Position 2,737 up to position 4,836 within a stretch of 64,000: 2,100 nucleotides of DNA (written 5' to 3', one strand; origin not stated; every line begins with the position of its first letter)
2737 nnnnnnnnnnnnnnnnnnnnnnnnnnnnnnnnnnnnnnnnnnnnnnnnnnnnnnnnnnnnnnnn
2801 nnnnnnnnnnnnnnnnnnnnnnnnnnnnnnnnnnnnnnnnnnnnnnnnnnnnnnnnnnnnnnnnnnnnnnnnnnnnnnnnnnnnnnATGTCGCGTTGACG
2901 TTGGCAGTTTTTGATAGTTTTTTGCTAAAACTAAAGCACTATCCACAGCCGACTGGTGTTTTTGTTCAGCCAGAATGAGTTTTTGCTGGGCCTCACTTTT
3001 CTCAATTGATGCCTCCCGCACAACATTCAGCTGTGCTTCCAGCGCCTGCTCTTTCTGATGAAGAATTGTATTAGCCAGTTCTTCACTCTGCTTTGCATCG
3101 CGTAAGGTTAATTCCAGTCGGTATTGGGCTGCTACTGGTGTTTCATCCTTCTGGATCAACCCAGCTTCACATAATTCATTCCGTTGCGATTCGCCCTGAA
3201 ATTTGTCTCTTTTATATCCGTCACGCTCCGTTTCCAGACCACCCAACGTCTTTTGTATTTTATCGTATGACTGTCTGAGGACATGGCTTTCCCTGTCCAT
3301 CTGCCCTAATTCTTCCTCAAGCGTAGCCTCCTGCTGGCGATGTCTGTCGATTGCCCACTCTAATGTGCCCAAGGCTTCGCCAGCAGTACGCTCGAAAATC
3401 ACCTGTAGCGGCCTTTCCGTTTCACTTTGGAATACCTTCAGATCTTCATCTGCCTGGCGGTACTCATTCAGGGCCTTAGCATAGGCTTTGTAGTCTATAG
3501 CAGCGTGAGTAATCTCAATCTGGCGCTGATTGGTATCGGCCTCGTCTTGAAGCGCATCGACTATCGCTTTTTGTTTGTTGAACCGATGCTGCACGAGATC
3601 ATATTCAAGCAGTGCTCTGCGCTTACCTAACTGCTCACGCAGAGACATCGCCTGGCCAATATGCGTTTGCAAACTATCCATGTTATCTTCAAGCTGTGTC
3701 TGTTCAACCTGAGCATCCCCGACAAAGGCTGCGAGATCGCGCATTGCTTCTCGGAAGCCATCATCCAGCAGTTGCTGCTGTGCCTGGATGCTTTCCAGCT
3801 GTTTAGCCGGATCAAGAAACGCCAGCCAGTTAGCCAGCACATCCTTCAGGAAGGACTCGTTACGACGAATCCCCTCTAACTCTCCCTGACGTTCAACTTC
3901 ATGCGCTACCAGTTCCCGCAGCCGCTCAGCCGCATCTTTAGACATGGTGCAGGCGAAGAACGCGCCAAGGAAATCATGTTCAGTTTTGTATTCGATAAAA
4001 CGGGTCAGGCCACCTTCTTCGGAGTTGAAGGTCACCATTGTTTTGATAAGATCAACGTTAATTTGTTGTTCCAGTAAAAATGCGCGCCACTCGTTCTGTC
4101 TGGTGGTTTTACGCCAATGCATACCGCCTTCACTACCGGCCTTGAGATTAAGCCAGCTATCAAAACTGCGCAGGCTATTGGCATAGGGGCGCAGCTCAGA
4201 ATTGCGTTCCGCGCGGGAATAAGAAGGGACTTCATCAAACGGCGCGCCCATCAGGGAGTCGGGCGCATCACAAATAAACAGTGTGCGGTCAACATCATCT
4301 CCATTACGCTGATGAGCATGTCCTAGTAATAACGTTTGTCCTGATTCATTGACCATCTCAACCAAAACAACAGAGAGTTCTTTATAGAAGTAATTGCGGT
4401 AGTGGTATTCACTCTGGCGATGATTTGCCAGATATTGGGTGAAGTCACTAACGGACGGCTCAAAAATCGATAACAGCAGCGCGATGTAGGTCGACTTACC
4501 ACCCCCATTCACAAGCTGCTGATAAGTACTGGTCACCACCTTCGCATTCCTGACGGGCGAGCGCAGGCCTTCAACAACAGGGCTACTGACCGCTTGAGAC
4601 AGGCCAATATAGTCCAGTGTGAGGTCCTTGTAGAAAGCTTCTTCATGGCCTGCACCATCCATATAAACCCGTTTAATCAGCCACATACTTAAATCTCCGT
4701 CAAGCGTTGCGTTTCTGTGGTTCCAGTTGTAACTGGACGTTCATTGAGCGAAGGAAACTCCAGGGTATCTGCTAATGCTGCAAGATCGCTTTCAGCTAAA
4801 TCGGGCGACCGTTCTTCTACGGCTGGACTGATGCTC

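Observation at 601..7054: Kleisin/KITE/SMC-like three-gene operon (Wadjet/MksBEF-like layout) inside a decayed island, with the SMC gene interrupted by an IS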

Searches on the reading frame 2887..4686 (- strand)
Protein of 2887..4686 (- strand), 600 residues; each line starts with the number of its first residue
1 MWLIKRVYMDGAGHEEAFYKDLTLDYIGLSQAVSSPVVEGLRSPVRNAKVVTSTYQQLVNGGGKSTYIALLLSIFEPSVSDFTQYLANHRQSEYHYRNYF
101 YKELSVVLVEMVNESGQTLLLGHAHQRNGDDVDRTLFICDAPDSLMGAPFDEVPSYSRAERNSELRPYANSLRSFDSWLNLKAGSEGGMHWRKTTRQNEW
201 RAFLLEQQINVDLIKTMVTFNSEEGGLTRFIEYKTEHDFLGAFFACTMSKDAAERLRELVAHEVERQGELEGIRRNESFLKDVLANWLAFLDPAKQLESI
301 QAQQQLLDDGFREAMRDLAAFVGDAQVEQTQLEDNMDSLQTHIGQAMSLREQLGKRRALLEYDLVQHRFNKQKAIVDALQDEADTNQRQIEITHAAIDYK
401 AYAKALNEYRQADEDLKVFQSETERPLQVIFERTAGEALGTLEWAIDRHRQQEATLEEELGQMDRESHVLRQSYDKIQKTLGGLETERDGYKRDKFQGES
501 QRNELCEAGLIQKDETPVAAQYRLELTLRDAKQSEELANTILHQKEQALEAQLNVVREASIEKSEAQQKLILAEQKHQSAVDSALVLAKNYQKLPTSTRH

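Call 60: profile_search(protein=window:2887-4686:-)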
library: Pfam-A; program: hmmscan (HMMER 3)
A. the first sequence (600 residues): domains with independent E <= 10: 1; with E <= 0.001: 0
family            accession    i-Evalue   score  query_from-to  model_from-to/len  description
OVT1              PF24423.1        0.22    12.3     446-495        38-87/100  Major antigen, helical domain
